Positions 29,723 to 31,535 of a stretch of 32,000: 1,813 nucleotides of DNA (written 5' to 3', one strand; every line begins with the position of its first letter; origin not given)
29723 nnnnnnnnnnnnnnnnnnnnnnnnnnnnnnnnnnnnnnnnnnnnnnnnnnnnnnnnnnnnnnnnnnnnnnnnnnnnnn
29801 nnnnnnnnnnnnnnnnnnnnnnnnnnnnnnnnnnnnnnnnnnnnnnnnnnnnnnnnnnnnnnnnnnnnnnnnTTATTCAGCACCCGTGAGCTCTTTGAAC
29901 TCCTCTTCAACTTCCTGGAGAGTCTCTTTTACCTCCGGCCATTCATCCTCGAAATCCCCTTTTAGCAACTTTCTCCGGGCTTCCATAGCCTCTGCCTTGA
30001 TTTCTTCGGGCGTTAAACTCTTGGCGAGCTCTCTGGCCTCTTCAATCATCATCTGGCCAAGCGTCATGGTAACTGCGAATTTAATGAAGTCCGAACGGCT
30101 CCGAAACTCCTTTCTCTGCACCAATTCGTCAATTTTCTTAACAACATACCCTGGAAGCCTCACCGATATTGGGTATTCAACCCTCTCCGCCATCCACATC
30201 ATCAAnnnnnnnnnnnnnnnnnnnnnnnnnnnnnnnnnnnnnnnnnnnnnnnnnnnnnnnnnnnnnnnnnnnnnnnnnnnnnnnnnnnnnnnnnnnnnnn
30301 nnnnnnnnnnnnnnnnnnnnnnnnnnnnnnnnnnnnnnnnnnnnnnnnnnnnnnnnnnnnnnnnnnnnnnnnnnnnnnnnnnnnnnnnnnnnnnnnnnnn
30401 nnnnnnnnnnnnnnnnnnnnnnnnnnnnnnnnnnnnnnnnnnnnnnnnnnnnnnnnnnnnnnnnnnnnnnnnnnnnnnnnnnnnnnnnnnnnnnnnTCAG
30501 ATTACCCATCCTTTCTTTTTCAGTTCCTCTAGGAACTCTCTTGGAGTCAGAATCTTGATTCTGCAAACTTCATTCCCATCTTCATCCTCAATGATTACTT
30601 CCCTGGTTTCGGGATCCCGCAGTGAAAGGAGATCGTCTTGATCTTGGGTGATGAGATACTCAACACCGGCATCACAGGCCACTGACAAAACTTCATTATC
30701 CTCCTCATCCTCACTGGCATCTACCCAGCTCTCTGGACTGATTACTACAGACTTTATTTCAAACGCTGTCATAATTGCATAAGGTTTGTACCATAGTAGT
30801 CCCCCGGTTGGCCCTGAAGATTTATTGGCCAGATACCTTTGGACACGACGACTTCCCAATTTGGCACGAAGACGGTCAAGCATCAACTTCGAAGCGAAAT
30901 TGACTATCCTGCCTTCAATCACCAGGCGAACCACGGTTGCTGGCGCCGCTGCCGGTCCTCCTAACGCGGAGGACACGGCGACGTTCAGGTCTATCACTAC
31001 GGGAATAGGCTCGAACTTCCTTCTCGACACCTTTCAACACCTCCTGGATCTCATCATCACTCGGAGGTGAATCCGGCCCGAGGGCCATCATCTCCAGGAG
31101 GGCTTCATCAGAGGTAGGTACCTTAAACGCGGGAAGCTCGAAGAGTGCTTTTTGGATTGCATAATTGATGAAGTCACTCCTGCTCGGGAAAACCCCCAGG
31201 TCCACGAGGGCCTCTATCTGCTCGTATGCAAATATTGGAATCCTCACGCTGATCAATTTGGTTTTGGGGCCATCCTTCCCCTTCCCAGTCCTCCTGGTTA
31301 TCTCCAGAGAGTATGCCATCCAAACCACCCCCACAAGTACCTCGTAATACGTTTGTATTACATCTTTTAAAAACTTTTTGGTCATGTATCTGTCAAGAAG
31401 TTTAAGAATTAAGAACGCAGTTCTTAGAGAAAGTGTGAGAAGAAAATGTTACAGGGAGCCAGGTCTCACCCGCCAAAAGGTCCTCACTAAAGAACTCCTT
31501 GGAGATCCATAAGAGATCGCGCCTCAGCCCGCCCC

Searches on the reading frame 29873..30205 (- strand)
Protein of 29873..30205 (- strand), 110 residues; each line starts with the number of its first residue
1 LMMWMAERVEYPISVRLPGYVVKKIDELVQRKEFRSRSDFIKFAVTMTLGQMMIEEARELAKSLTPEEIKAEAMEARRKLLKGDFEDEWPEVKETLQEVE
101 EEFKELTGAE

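Call 8: search_protein_families(library=pfam, proteins=[window:29873-30205:-], max_evalue=0.01)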
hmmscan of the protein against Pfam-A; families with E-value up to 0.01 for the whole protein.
window:29873-30205:- (110 aa): 2 families
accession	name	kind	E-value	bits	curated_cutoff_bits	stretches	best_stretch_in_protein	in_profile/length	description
PF01402.27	RHH_1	-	1.9e-05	24.9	20.5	1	13-47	2-35/39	Ribbon-helix-helix protein, copG family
PF15919.11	HicB_lk_antitox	-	0.0044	17.6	27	1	13-42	92-120/123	HicB_like antitoxin of bacterial toxin-antitoxin system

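Call 33: find_homologous_proteins(query=window:29873-30199:-)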
Query window:29873-30199:- (108 aa): 39 proteins with E <= 0.001 among 55 candidates.
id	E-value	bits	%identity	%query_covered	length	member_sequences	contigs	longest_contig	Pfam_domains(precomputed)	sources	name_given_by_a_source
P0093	1.5e-58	213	100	98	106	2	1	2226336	PF01402.28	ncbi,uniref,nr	ncbi:ribbon-helix-helix protein, CopG family [Thermococcus indicus]|uniref:Ribbon-helix-helix protei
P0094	3.2e-51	190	88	98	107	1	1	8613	PF01402.28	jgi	-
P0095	1.8e-50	187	87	97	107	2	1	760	PF01402.28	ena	-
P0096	1.5e-48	181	81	97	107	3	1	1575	PF01402.28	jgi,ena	-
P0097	1.8e-48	181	84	98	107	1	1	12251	PF01402.28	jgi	-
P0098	6.3e-48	179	83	98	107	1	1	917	PF01402.28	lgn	-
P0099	9.6e-48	178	81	95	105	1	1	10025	PF01402.28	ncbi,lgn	ncbi:type II toxin-antitoxin system ParD family antitoxin [Thermococcus atlanticus]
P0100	2.1e-47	177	81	97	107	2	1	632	-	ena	-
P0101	7.9e-44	166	75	94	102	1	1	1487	PF01402.28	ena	-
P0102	1.0e-43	166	75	97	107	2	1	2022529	PF01402.28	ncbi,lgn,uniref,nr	ncbi:ribbon-helix-helix domain-containing protein [Thermococcus camini]|uniref:Antitoxin n=1 Tax=The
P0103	1.1e-43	166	76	97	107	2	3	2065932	-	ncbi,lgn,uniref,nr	ncbi:hypothetical protein [Thermococcus thioreducens]|uniref:Antitoxin n=1 Tax=Thermococcus thioredu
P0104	9.1e-43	163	77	99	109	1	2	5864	PF01402.28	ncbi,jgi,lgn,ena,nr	ncbi:antitoxin [Thermococci archaeon]|nr:MAG: antitoxin [Thermococci archaeon]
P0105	4.1e-41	157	71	97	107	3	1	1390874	PF01402.28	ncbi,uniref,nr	ncbi:ribbon-helix-helix protein, CopG family [Thermococcus sp. M36]|uniref:ribbon-helix-helix domain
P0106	1.8e-40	155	75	98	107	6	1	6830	PF01402.28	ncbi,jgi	-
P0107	7.6e-40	153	74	98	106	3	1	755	PF01402.28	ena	-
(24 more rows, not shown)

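Call 34: find_encoding_contigs(protein=P0094, flank=6000, max_places=3)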
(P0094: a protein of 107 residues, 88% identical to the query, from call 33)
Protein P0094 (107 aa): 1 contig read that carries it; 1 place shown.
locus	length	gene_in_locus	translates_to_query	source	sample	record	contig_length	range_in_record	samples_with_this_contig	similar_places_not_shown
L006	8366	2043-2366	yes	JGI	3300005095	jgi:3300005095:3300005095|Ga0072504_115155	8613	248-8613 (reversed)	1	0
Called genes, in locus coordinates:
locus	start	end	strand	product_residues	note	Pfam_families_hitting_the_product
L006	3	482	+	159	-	?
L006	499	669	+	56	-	PF13538:UvrD_C_2 (faint), PF13361:UvrD_C (weak)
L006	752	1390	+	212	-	-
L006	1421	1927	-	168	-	PF01978:TrmB (weak), PF13551:HTH_29 (weak)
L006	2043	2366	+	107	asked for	PF01402:RHH_1 (weak)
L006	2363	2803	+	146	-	PF13470:PIN_3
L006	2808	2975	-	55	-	-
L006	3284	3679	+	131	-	-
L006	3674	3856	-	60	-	-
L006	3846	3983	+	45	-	-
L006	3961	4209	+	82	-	-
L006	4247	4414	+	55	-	-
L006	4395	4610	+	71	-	-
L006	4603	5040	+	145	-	-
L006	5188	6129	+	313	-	-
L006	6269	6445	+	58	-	-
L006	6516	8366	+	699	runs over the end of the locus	?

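Call 35: find_encoding_contigs(protein=P0102, flank=6000, max_places=3)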
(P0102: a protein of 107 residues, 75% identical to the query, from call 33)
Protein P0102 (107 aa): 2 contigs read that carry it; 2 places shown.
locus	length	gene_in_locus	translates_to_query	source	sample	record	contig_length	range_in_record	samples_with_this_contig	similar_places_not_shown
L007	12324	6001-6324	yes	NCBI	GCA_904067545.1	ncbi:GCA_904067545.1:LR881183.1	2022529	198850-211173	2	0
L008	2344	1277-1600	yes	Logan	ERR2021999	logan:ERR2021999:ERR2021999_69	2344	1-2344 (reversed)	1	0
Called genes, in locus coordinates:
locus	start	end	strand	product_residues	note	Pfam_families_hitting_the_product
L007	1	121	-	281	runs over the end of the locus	PF00483:NTP_transferase, PF12804:NTP_transf_3 (weak)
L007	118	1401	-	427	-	PF03721:UDPG_MGDP_dh_N, PF03807:F420_oxidored (faint), PF00984:UDPG_MGDP_dh, PF03720:UDPG_MGDP_dh_C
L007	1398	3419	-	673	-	PF00535:Glycos_transf_2, PF13439:Glyco_transf_4, PF13579:Glyco_trans_4_4, PF00534:Glycos_transf_1, PF13692:Glyco_trans_1_4, PF13524:Glyco_trans_1_2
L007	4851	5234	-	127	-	PF02452:PemK_toxin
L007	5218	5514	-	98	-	PF17723:RHH_8 (weak), PF01402:RHH_1 (weak)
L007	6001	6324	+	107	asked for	PF01402:RHH_1 (weak)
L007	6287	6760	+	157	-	PF13470:PIN_3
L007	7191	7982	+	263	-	-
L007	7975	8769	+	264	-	PF08843:AbiEii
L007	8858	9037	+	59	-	PF07754:Ribosomal_aS21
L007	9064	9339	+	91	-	PF00736:EF1_GNE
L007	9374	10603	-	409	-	-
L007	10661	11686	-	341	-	PF00515:TPR_1 (faint), PF07719:TPR_2 (faint), PF12862:ANAPC5 (faint), PF13428:TPR_14 (faint), PF13424:TPR_12 (weak), PF17874:TPR_MalT (weak), PF13424:TPR_12, PF28559:TPR_SusR (weak), +7 more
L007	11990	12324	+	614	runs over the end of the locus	PF13597:NRDD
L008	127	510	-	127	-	PF02452:PemK_toxin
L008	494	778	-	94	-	PF17723:RHH_8 (weak), PF01402:RHH_1 (weak)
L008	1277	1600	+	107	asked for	PF01402:RHH_1 (weak)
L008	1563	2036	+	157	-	PF13470:PIN_3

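Call 36: find_encoding_contigs(protein=P0097, flank=6000, max_places=3)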
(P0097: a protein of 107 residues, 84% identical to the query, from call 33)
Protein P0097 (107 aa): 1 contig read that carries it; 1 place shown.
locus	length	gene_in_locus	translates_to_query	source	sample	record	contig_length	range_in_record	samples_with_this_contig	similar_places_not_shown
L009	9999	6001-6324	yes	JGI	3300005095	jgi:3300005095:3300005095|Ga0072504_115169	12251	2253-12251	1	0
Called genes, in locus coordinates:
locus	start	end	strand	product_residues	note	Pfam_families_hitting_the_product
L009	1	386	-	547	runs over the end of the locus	PF00580:UvrD-helicase, PF01443:Viral_helicase1 (faint), PF13245:AAA_19, PF13361:UvrD_C (weak), PF13538:UvrD_C_2 (faint)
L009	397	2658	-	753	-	-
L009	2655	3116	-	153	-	-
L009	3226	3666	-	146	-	-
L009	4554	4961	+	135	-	-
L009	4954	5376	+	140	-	PF13470:PIN_3 (weak)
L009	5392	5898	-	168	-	PF01978:TrmB (weak)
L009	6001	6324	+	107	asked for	PF01402:RHH_1 (faint)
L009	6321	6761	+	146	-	PF13470:PIN_3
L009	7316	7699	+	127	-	-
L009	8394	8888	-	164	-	-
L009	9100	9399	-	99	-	-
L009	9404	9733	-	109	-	PF27297:AF_0843 (weak)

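Call 44: search_protein_families(library=ncbifam, proteins=[window:29873-30199:-], max_evalue=0.01)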
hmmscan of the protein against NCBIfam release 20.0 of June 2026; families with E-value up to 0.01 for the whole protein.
window:29873-30199:- (108 aa): 1 family
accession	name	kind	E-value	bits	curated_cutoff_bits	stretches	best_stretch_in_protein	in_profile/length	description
NF002169.0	PRK01002.1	subfamily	0.0067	16.4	111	0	11-44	7-40/141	nickel responsive regulator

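Call 55: find_encoding_contigs(protein=P0093, flank=10000, max_places=2)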
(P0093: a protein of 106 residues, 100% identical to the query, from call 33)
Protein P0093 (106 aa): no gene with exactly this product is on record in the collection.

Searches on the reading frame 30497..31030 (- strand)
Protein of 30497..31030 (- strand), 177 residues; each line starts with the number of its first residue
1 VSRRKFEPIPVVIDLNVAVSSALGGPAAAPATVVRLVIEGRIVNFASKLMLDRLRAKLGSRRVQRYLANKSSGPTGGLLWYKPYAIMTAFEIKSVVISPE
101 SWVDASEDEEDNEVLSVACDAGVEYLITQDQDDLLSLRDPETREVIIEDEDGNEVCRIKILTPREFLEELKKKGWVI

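Call 8: search_protein_families(library=pfam, proteins=[window:30497-31030:-], max_evalue=0.01)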
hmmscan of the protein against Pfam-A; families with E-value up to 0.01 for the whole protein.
window:30497-31030:- (177 aa): 1 family
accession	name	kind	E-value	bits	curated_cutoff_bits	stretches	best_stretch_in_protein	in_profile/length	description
PF13470.12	PIN_3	-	6.6e-12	46.7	27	1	11-131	2-114/115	PIN domain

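Call 44: search_protein_families(library=ncbifam, proteins=[window:30497-31030:-], max_evalue=0.01)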
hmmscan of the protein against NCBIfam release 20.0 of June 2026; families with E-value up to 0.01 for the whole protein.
window:30497-31030:- (177 aa): 1 family
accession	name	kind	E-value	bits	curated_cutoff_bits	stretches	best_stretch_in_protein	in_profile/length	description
TIGR00305.1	TIGR00305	equivalog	5.6e-15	55.6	29.15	1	11-137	2-115/115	putative toxin-antitoxin system toxin component, PIN family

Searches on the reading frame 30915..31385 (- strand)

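Call 8: search_protein_families(library=pfam, proteins=[window:30915-31385:-], max_evalue=0.01)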
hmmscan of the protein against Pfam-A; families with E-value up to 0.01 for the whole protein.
window:30915-31385:- (156 aa): 0 families

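Call 44: search_protein_families(library=ncbifam, proteins=[window:30915-31385:-], max_evalue=0.01)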
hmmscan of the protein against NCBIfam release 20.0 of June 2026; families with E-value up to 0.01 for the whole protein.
window:30915-31385:- (156 aa): 2 families
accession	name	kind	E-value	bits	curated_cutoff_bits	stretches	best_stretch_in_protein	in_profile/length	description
NF041551.1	YlcI_YnfO_N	subfamily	9.1e-05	22.4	30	1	41-81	1-39/42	YlcI/YnfO family protein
NF058555.1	TransRegCdrSHalo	equivalog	0.00018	21.5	100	1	46-81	5-40/61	transcriptional regulator CdrS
